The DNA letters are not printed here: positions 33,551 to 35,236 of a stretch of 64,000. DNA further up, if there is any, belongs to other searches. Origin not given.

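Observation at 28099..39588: Candidate extracellular nucleic-acid/phosphoester harvesting locus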

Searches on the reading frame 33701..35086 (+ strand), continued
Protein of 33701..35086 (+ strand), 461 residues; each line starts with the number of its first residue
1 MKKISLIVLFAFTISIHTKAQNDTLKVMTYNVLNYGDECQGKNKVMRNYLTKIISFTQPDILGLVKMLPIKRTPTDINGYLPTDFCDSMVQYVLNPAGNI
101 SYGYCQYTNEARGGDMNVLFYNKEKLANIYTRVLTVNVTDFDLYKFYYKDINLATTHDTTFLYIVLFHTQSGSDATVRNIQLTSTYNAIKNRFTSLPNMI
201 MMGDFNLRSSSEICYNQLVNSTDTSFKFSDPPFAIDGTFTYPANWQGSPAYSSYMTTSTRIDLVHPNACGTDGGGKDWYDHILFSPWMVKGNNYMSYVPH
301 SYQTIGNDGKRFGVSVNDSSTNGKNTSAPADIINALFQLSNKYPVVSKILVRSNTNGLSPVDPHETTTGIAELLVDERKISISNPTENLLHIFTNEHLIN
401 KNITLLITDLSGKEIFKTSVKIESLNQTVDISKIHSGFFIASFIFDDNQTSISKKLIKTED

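Call 48: search_protein_families(library=pfam, proteins=[L006:11216-12391:-, L032:1085-2317:+, L016:6035-6775:-, L029:660-1682:+, L010:2928-4145:+, L012:1594-2940:-, L032:2339-2962:+, L011:2698-3528:+, L011:3537-4754:+], max_evalue=0.1)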
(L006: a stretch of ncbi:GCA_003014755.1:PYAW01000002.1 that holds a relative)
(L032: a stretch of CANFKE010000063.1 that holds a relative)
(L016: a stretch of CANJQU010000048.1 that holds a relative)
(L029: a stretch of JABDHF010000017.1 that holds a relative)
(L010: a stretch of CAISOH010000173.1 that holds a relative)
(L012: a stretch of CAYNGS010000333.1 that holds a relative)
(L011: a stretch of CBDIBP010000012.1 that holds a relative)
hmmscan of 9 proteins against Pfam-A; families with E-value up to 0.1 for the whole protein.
L006:11216-12391:- (391 aa): 1 family
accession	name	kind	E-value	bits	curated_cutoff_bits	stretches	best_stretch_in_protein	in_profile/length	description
PF00149.33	Metallophos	-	4.4e-06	27.7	21.5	1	95-310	31-188/191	Calcineurin-like phosphoesterase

L032:1085-2317:+ (410 aa): 0 families

L016:6035-6775:- (246 aa): 3 families
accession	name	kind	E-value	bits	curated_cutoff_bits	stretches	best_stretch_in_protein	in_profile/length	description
PF06977.17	SdiA-regulated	-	5.4e-14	52.4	21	1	34-160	16-153/249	SdiA-regulated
PF13449.12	Phytase-like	-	3.1e-08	34.3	27.6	1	67-151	36-148/284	Esterase-like activity of phytase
PF09949.15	APP1_cat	-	0.019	15.4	27.1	1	119-166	35-80/154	Phosphatidate phosphatase APP1, catalytic domain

L029:660-1682:+ (340 aa): 10 families
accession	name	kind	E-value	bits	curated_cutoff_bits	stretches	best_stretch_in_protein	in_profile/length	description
PF21783.3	YNCE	-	1.9e-09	37.7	27.1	1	37-205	29-198/339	YNCE-like beta-propeller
PF25174.1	Beta-prop_THOC3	-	2e-09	37.3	305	1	79-283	46-249/272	THOC3 beta-propeller domain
PF23414.1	Beta-prop_EML_2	-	3.1e-08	33.8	90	2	211-285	3-77/266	Echinoderm microtubule-associated protein second beta-propeller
PF08450.18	SGL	-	0.00013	22.1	26.3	1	70-166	124-226/246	SMP-30/Gluconolactonase/LRE-like region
PF13570.13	Beta-prop_ACSF4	-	0.0024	17.8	133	1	133-273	18-159/329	Beta-alanine-activating enzyme, beta-propeller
PF10282.15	Lactonase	-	0.0028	17.3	21.7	0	85-150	249-319/344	Lactonase, 7-bladed beta-propeller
PF24817.1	WD40_WDHD1_1st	-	0.0035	17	109.9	1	126-275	10-156/291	WDHD1 first WD40 domain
PF13360.13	PQQ_2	-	0.0076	16.4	27.6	1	103-249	4-149/233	Outer membrane protein assembly factor BamB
PF24807.1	WD40_CDC20-Fz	-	0.02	14.6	200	0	80-160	136-218/292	CDC20/Fizzy WD40 domain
PF02239.22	Cytochrom_D1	-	0.024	13.6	25.5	1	59-240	14-206/368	Cytochrome D1 heme domain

L010:2928-4145:+ (405 aa): 2 families
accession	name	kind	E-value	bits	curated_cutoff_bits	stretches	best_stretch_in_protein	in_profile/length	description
PF18962.6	Por_Secre_tail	-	3.6e-08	34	27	1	335-403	2-74/75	Secretion system C-terminal sorting domain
PF21959.2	DUF6923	-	0.0008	19.7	27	1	21-102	87-166/234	Repeat of unknown function (DUF6923)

L012:1594-2940:- (448 aa): 1 family
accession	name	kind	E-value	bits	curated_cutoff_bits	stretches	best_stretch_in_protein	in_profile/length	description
PF13449.12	Phytase-like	-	1.8e-38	133.5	27.6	1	54-403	4-284/284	Esterase-like activity of phytase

L032:2339-2962:+ (207 aa): 0 families

L011:2698-3528:+ (276 aa): 2 families
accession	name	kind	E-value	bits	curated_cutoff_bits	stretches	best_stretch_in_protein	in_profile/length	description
PF06977.17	SdiA-regulated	-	1.2e-11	44.7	21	1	73-260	25-241/249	SdiA-regulated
PF13449.12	Phytase-like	-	1e-06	29.3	27.6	1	74-180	7-146/284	Esterase-like activity of phytase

L011:3537-4754:+ (405 aa): 1 family
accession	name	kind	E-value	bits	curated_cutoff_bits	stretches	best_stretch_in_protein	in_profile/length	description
PF07396.17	Porin_O_P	-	7.9e-09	35.7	20.9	1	54-194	13-143/370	Phosphate-selective porin O and P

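Call 81: search_protein_families(library=pfam, proteins=[L044:9992-11236:+, L045:9986-11269:+, L046:9938-11206:+, L049:9995-11278:+, L047:8865-10157:+, L043:9986-11047:+, L041:1450-2766:+], max_evalue=0.01)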
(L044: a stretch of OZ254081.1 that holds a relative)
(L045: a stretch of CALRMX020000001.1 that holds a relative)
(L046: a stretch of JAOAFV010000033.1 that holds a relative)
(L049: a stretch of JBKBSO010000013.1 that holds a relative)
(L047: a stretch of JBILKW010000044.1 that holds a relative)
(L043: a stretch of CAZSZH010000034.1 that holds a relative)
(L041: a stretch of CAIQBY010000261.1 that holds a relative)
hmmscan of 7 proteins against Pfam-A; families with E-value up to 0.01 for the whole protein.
L044:9992-11236:+ (415 aa): 2 families
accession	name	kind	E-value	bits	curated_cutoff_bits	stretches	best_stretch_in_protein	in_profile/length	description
PF03372.29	Exo_endo_phos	-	5.8e-06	26.7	24.5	1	46-275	16-212/225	Endonuclease/Exonuclease/phosphatase family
PF22669.2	Exo_endo_phos2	-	0.0053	16.8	27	0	152-204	129-184/288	Endonuclease/Exonuclease/phosphatase family 2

L045:9986-11269:+ (428 aa): 3 families
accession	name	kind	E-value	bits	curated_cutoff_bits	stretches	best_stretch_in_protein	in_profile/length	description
PF03372.29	Exo_endo_phos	-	3.7e-07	30.6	24.5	1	39-325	8-225/225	Endonuclease/Exonuclease/phosphatase family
PF11589.14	DUF3244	-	0.00034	21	25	1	344-416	15-86/96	Domain of unknown function (DUF3244)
PF18962.6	Por_Secre_tail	-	0.00098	19.8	27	1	368-418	18-67/75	Secretion system C-terminal sorting domain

L046:9938-11206:+ (423 aa): 3 families
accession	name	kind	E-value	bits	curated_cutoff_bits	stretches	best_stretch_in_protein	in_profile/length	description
PF03372.29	Exo_endo_phos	-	1.3e-10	41.9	24.5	1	27-249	1-197/225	Endonuclease/Exonuclease/phosphatase family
PF18962.6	Por_Secre_tail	-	4.4e-07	30.5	27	1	355-419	7-72/75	Secretion system C-terminal sorting domain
PF19580.5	Exo_endo_phos_3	-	8.4e-05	22.2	27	1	50-205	39-199/311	Endonuclease/Exonuclease/phosphatase family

L049:9995-11278:+ (428 aa): 1 family
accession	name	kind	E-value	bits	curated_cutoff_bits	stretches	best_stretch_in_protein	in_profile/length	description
PF03372.29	Exo_endo_phos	-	1.4e-07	31.9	24.5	1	28-238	1-187/225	Endonuclease/Exonuclease/phosphatase family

L047:8865-10157:+ (431 aa): 2 families
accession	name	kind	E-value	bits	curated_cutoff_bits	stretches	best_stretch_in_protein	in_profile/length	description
PF18962.6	Por_Secre_tail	-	3.9e-08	33.9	27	1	356-427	4-72/75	Secretion system C-terminal sorting domain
PF03372.29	Exo_endo_phos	-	0.0092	16.2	24.5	0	51-201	21-157/225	Endonuclease/Exonuclease/phosphatase family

L043:9986-11047:+ (354 aa): 2 families
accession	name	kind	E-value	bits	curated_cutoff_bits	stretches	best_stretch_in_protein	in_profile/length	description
PF03372.29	Exo_endo_phos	-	2.3e-06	28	24.5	1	39-290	1-207/225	Endonuclease/Exonuclease/phosphatase family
PF22669.2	Exo_endo_phos2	-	0.0021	18.1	27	1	169-254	128-216/288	Endonuclease/Exonuclease/phosphatase family 2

L041:1450-2766:+ (439 aa): 2 families
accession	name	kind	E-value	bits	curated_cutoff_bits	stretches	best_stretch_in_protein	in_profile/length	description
PF18962.6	Por_Secre_tail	-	2.2e-09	37.9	27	1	367-438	3-75/75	Secretion system C-terminal sorting domain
PF03372.29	Exo_endo_phos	-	7.9e-06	26.2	24.5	1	195-284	139-205/225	Endonuclease/Exonuclease/phosphatase family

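Call 82: search_protein_families(library=pfam, alignment_id=A1, max_evalue=0.01)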
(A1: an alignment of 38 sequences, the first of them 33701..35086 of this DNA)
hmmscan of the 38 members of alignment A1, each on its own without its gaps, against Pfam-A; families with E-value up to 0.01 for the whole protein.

A. member 1, window:33701-35086:+ (461 aa): 2 families
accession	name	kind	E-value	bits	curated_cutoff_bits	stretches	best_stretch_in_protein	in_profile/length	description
PF18962.6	Por_Secre_tail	-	1.1e-06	29.3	27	1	384-457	4-74/75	Secretion system C-terminal sorting domain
PF03372.29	Exo_endo_phos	-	0.00055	20.2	24.5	1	28-286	1-204/225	Endonuclease/Exonuclease/phosphatase family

B. families by the number of members that match (of 38 scanned): 6 families
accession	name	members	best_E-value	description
PF18962.6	Por_Secre_tail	29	8e-15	Secretion system C-terminal sorting domain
PF03372.29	Exo_endo_phos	8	0.00022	Endonuclease/Exonuclease/phosphatase family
PF13585.12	CHU_C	2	0.00069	CHU_C Type IX secretion signal domain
PF22669.2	Exo_endo_phos2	2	0.0018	Endonuclease/Exonuclease/phosphatase family 2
PF19910.5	DUF6383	1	0.0014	Domain of unknown function (DUF6383)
PF11589.14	DUF3244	1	0.0044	Domain of unknown function (DUF3244)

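Call 102: search_protein_families(library=ncbifam, proteins=[L005:13673-14350:+, L026:14851-15528:+, L036:2215-2910:+, L005:14347-15603:+, L026:15525-16787:+, L036:2914-4170:+], max_evalue=1e-20)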
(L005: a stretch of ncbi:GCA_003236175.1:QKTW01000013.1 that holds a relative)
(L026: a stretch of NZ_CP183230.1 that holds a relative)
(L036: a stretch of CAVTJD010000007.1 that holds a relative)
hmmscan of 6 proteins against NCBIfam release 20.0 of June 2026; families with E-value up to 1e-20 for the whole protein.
L005:13673-14350:+ (225 aa): 35 families (the best 25 are shown)
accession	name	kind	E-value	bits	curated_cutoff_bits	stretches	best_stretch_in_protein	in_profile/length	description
TIGR02154.1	PhoB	equivalog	1.5e-52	178.2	296.2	1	2-223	4-226/226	phosphate regulon transcriptional regulator PhoB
NF041734.1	resp_reg_RppA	equivalog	7.9e-51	172.6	250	1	1-223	1-228/229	two-component system response regulator RppA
NF007928.2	PRK10643.1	equivalog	2.6e-50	171.1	330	1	1-221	1-215/216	two-component system response regulator PmrA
NF053854.1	RespRegPhoBBctds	equivalog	2.6e-47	161.1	270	1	3-221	1-223/225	two-component system response regulator PhoB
NF045991.1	RespRegCtrARhodob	equivalog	4.6e-47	160.6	350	1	1-221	1-220/224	response regulator transcription factor CtrA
NF033117.2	vanR_ACDEGLN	exception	1.8e-45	155.3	350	1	3-222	1-225/226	VanR-ABDEGLN family response regulator transcription factor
TIGR01387.1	cztR_silR_copR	subfamily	2.3e-44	151.6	279.2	1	3-221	1-217/218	heavy metal response regulator transcription factor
NF007982.1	PRK10710.1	equivalog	4.3e-44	150.8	380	1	2-222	9-227/235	envelope stress response regulator BaeR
NF008296.0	PRK11083.1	equivalog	6.8e-44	150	273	1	2-223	5-226/228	two-component system response regulator CreB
NF045944.1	ResRegRpaBCyano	equivalog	8.9e-44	149.6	330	1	4-222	1-227/229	response regulator transcription factor RpaB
NF040689.1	MtrAB_MtrA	equivalog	2.3e-41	141.6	300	1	3-222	1-218/219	MtrAB system response regulator MtrA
NF007546.0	PRK10161.1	equivalog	2.5e-41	141.7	471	1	2-224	4-227/229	phosphate response regulator transcription factor PhoB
NF051850.1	RespRegRprY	equivalog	2.4e-39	135.1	370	1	1-222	5-226/234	response regulator transcription factor RprY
NF000401.1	vanR-A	exception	6.9e-39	133.6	500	1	2-222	4-229/231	vancomycin resistance response regulator transcription factor VanR-A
NF007663.1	PRK10336.1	equivalog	2.3e-37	128.9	345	1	1-222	1-216/219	quorum sensing response regulator transcription factor QseB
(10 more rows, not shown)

L026:14851-15528:+ (225 aa): 35 families (the best 25 are shown)
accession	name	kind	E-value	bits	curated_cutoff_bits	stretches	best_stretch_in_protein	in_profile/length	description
NF007928.2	PRK10643.1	equivalog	1.8e-48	165.1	330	1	1-221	1-215/216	two-component system response regulator PmrA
NF045991.1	RespRegCtrARhodob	equivalog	2.2e-46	158.4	350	1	1-223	1-222/224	response regulator transcription factor CtrA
TIGR02154.1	PhoB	equivalog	2.4e-46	157.9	296.2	1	2-222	4-225/226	phosphate regulon transcriptional regulator PhoB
NF041734.1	resp_reg_RppA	equivalog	6.5e-46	156.5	250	1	1-223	1-228/229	two-component system response regulator RppA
TIGR01387.1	cztR_silR_copR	subfamily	7.3e-45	153.3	279.2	1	3-222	1-218/218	heavy metal response regulator transcription factor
NF053854.1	RespRegPhoBBctds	equivalog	1.2e-43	149.1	270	1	3-222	1-224/225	two-component system response regulator PhoB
NF008567.0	PRK11517.1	equivalog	5.1e-42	143.7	353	1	1-223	1-219/223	response regulator transcription factor HprR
NF008078.0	PRK10816.1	equivalog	1.9e-40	138.8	336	1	1-222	1-220/223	two-component system response regulator PhoP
NF045944.1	ResRegRpaBCyano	equivalog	7.1e-39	133.5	330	1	4-222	1-227/229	response regulator transcription factor RpaB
NF007346.1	PRK09836.1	equivalog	3.3e-38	131.8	420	1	1-221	1-220/227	copper/silver response regulator transcription factor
NF040689.1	MtrAB_MtrA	equivalog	9.3e-38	129.7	300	1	3-221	1-217/219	MtrAB system response regulator MtrA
NF007546.0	PRK10161.1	equivalog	1.7e-37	129.2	471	1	2-223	4-226/229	phosphate response regulator transcription factor PhoB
NF033117.2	vanR_ACDEGLN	exception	5.8e-37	127.4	350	1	3-221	1-224/226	VanR-ABDEGLN family response regulator transcription factor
NF007663.1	PRK10336.1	equivalog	6.1e-37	127.5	345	1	1-223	1-217/219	quorum sensing response regulator transcription factor QseB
NF008296.0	PRK11083.1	equivalog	7.9e-37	126.8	273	1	2-223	5-226/228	two-component system response regulator CreB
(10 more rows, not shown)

L036:2215-2910:+ (231 aa): 37 families (the best 25 are shown)
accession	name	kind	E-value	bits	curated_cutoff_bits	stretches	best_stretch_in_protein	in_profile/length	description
NF041734.1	resp_reg_RppA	equivalog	9e-49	165.9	250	1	1-223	1-228/229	two-component system response regulator RppA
NF007928.2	PRK10643.1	equivalog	3.9e-47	160.7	330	1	1-221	1-215/216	two-component system response regulator PmrA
TIGR02154.1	PhoB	equivalog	8e-47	159.4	296.2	1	2-222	4-225/226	phosphate regulon transcriptional regulator PhoB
NF045991.1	RespRegCtrARhodob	equivalog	1.3e-46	159.2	350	1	1-222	1-221/224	response regulator transcription factor CtrA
TIGR01387.1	cztR_silR_copR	subfamily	7.5e-44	150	279.2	1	3-222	1-218/218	heavy metal response regulator transcription factor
NF053854.1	RespRegPhoBBctds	equivalog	5.8e-43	146.8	270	1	3-223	1-225/225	two-component system response regulator PhoB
NF033117.2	vanR_ACDEGLN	exception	2.4e-42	145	350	1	3-221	1-224/226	VanR-ABDEGLN family response regulator transcription factor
NF007982.1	PRK10710.1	equivalog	5.6e-40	137.4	380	1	2-225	9-230/235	envelope stress response regulator BaeR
NF040689.1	MtrAB_MtrA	equivalog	5.7e-39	133.7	300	1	3-220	1-216/219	MtrAB system response regulator MtrA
NF033120.0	vanR_FM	exception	6.6e-39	133.9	460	1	2-223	5-230/231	vancomycin resistance response regulator transcription factor, VanR-F/VanR-M family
NF045944.1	ResRegRpaBCyano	equivalog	2e-37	128.8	330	1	4-223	1-228/229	response regulator transcription factor RpaB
NF008078.0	PRK10816.1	equivalog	5.1e-37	127.5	336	1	1-224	1-222/223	two-component system response regulator PhoP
NF007663.1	PRK10336.1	equivalog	1.1e-36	126.6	345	1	1-221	1-215/219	quorum sensing response regulator transcription factor QseB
NF000402.1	vanR-B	exception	1.2e-36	126.2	480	1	2-221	4-215/219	vancomycin resistance response regulator transcription factor VanR-B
NF012023.0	PRK15479.1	equivalog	1.3e-36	126.3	337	1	1-227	1-222/224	transcriptional regulator TctD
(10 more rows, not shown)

L005:14347-15603:+ (418 aa): 11 families
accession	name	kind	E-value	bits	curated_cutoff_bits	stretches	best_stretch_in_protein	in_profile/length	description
NF052314.1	T9SS_HK_PorY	subfamily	1.7e-121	406.2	350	1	2-416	1-418/418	PorY family sensor histidine kinase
TIGR01386.1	cztS_silS_copS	subfamily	2e-32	112.8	292.55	1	42-399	64-440/457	heavy metal sensor histidine kinase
NF041735.1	hist_kin_RppB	equivalog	6.3e-28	97.7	400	1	200-394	208-415/438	two-component system sensor histidine kinase RppB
TIGR02966.1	phoR_proteo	equivalog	6.9e-28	97.6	334.2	1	205-393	111-310/333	phosphate regulon sensor histidine kinase PhoR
NF012163.2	BaeS_SmeS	equivalog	8.3e-28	97.5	500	1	130-395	167-435/457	sensor histidine kinase efflux regulator BaeS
NF008312.0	PRK11100.1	equivalog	3.5e-27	95.4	356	1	113-395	164-451/477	two-component system sensor histidine kinase CreC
NF007664.1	PRK10337.1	equivalog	1.2e-26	93.4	475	1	104-403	127-429/442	quorum sensing histidine kinase QseC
NF046044.1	PnpS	equivalog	1.2e-25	90.4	400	1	181-396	147-369/390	two-component system histidine kinase PnpS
NF007837.0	PRK10549.1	equivalog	2.2e-23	82.7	603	1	133-395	166-435/466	envelope stress sensor histidine kinase BaeS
NF008025.0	PRK10755.1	equivalog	9e-22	77.2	314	1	120-401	60-338/362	two-component system sensor histidine kinase PmrB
NF012226.0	AdeS_HK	equivalog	4.6e-21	75.4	500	1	125-402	56-338/353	two-component sensor histidine kinase AdeS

L026:15525-16787:+ (420 aa): 8 families
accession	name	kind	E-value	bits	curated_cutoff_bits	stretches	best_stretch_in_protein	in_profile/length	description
NF052314.1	T9SS_HK_PorY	subfamily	1.1e-134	449.6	350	1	2-416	1-418/418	PorY family sensor histidine kinase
TIGR01386.1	cztS_silS_copS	subfamily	2.4e-29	102.6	292.55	1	100-402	130-442/457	heavy metal sensor histidine kinase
NF007664.1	PRK10337.1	equivalog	2.9e-25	88.8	475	1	109-403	129-428/442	quorum sensing histidine kinase QseC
NF041735.1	hist_kin_RppB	equivalog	1.9e-24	86.3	400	1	204-404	209-424/438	two-component system sensor histidine kinase RppB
NF046044.1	PnpS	equivalog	2e-24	86.4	400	1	205-399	164-371/390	two-component system histidine kinase PnpS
NF008312.0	PRK11100.1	equivalog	5.8e-24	84.8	356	1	140-402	188-457/477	two-component system sensor histidine kinase CreC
TIGR02966.1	phoR_proteo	equivalog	8.5e-24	84.2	334.2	1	212-402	115-318/333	phosphate regulon sensor histidine kinase PhoR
NF012163.2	BaeS_SmeS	equivalog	3.4e-21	75.7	500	1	132-403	166-442/457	sensor histidine kinase efflux regulator BaeS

L036:2914-4170:+ (418 aa): 6 families
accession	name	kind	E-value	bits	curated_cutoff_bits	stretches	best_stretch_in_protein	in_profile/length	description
NF052314.1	T9SS_HK_PorY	subfamily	1e-121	406.9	350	1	2-416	1-417/418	PorY family sensor histidine kinase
TIGR01386.1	cztS_silS_copS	subfamily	1e-30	107.1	292.55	1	34-416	70-455/457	heavy metal sensor histidine kinase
NF008312.0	PRK11100.1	equivalog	4.8e-28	98.2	356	1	115-402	164-456/477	two-component system sensor histidine kinase CreC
NF041735.1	hist_kin_RppB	equivalog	8.7e-25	87.4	400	1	199-396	205-415/438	two-component system sensor histidine kinase RppB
TIGR02966.1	phoR_proteo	equivalog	8.9e-24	84.1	334.2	1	210-394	114-309/333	phosphate regulon sensor histidine kinase PhoR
NF046044.1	PnpS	equivalog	9.8e-24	84.1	400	1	209-398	169-369/390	two-component system histidine kinase PnpS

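Call 106: search_protein_families(library=ncbifam, proteins=[L006:11216-12391:-, L011:3537-4754:+, L032:1085-2317:+, L016:6035-6775:-, L029:660-1682:+, L012:1594-2940:-, L010:2928-4145:+], max_evalue=0.001)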
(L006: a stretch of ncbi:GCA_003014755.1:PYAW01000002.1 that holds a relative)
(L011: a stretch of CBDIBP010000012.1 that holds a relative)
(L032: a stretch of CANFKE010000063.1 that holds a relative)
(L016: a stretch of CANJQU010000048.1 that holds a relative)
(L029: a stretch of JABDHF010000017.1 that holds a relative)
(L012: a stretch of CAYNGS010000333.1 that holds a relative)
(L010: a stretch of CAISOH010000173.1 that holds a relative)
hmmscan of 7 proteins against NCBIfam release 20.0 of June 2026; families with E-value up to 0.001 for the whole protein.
L006:11216-12391:- (391 aa): 0 families

L011:3537-4754:+ (405 aa): 0 families

L032:1085-2317:+ (410 aa): 0 families

L016:6035-6775:- (246 aa): 1 family
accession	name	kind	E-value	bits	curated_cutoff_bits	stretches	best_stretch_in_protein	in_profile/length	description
NF006424.0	PRK08674.1-3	equivalog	7.7e-05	22.2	730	1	84-235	177-330/355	bifunctional phosphoglucose/phosphomannose isomerase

L029:660-1682:+ (340 aa): 7 families
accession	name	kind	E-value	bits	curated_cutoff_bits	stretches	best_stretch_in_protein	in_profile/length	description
TIGR03866.1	PQQ_ABC_repeats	subfamily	2.8e-25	89.1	287.3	2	45-180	4-141/310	PQQ-dependent catabolism-associated beta-propeller protein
TIGR02276.1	beta_rpt_yvtn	repeat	7.3e-17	61.1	27.85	2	131-170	1-40/42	beta-propeller repeat protein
NF052280.1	7_blade_YncE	equivalog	4.5e-15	55.3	400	2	85-183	221-319/338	7-bladed beta-propeller protein YncE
NF052342.1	hydrazine_BC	exception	6.4e-10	37.8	1250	1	85-304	44-275/690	hydrazine synthase subunit beta-gamma fusion subunit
NF052340.1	hydrazine_beta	equivalog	1.1e-09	37.8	560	1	126-232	37-142/372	hydrazine synthase subunit beta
NF048007.1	MmpL3Stblzr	equivalog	2.4e-08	33.6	600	1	118-228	46-154/366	MmpL3/TtfA transport complex stabilizer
NF052460.1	L-NosZ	equivalog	1.6e-06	26.9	700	1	95-192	147-245/480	clade III lactonase-type nitrous-oxide reductase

L012:1594-2940:- (448 aa): 0 families

L010:2928-4145:+ (405 aa): 1 family
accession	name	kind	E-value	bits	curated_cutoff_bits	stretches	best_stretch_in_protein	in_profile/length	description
TIGR04183.1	Por_Secre_tail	domain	6.6e-08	32.4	23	1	335-404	2-71/72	T9SS type A sorting domain-containing protein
